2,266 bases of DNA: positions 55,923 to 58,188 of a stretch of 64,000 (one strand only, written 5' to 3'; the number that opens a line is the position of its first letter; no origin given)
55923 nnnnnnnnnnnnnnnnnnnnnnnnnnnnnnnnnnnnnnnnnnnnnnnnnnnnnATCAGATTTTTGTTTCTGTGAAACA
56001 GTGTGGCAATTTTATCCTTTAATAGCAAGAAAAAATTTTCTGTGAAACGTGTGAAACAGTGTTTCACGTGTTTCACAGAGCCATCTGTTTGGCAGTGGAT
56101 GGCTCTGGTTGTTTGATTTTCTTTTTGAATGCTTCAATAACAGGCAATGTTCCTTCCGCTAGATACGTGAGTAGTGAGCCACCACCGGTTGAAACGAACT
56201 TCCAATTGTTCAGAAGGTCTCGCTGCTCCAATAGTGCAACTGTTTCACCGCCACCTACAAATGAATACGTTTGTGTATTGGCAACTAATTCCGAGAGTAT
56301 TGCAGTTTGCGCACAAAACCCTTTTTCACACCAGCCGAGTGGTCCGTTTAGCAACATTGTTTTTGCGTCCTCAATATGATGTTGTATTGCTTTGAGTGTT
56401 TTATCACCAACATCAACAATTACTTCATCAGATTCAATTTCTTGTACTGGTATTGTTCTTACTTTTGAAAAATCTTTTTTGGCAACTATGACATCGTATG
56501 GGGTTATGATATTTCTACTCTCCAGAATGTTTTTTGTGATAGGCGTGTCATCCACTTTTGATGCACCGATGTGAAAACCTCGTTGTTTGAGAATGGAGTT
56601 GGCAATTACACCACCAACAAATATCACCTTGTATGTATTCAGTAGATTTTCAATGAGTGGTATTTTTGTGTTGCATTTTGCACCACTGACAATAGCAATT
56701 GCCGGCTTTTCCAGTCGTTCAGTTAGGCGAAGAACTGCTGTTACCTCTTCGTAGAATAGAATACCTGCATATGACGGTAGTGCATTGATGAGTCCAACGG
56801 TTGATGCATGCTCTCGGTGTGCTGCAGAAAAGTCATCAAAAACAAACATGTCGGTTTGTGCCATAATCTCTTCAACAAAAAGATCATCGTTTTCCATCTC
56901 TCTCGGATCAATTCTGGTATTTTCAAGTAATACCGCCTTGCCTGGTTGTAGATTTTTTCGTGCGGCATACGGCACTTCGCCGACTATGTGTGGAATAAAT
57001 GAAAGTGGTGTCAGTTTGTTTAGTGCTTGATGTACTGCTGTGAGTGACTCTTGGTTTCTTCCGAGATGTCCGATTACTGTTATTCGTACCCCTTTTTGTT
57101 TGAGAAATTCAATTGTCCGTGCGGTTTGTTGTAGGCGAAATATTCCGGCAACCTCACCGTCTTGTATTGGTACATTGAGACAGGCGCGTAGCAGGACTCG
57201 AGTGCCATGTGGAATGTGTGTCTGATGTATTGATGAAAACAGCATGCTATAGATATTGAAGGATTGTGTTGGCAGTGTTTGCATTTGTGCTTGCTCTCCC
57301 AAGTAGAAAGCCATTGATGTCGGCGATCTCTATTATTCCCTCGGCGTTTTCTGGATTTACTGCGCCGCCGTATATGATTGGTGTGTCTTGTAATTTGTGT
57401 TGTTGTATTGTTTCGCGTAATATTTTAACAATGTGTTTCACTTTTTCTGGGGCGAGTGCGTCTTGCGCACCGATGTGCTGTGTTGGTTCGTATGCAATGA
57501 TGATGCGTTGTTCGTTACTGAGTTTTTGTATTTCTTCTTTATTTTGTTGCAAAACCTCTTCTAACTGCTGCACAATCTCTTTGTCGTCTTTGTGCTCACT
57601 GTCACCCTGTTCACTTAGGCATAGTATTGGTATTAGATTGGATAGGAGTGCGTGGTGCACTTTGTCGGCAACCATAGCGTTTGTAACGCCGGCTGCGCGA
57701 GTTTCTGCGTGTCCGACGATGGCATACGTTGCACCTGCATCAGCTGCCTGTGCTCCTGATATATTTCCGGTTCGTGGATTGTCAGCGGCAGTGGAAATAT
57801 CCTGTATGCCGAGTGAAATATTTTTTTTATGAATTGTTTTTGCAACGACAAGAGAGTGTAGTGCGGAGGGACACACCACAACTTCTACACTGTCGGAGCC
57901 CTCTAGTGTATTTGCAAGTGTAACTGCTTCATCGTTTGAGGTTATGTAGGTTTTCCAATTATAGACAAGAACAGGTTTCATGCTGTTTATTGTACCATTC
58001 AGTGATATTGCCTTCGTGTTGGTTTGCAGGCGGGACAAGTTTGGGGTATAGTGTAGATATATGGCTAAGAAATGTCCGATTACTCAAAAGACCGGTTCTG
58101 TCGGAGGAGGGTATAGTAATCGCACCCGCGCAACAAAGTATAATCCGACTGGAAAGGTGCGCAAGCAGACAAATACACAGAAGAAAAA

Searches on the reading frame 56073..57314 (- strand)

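Call 72: search_protein_families(library=pfam, proteins=[window:56073-57314:-], max_evalue=0.001)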
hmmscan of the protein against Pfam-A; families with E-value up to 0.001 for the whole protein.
window:56073-57314:- (413 aa): 1 family
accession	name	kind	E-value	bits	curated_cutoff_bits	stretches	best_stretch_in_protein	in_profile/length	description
PF00162.24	PGK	-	4.4e-88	296.3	27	1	36-386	7-377/379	Phosphoglycerate kinase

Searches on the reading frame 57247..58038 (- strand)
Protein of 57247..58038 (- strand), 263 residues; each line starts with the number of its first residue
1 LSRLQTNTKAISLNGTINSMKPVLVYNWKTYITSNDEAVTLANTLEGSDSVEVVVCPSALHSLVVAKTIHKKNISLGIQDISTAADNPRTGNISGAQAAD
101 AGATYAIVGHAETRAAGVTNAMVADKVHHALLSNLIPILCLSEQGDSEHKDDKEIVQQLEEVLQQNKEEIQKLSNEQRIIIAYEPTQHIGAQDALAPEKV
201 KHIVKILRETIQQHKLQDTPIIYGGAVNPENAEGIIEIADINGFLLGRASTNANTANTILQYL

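Call 72: search_protein_families(library=pfam, proteins=[window:57247-58038:-], max_evalue=0.001)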
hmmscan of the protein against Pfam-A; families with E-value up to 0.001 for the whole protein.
window:57247-58038:- (263 aa): 1 family
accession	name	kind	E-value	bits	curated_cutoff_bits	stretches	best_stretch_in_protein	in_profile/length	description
PF00121.24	TIM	-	3.2e-50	171.4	20.1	1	22-262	1-244/245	Triosephosphate isomerase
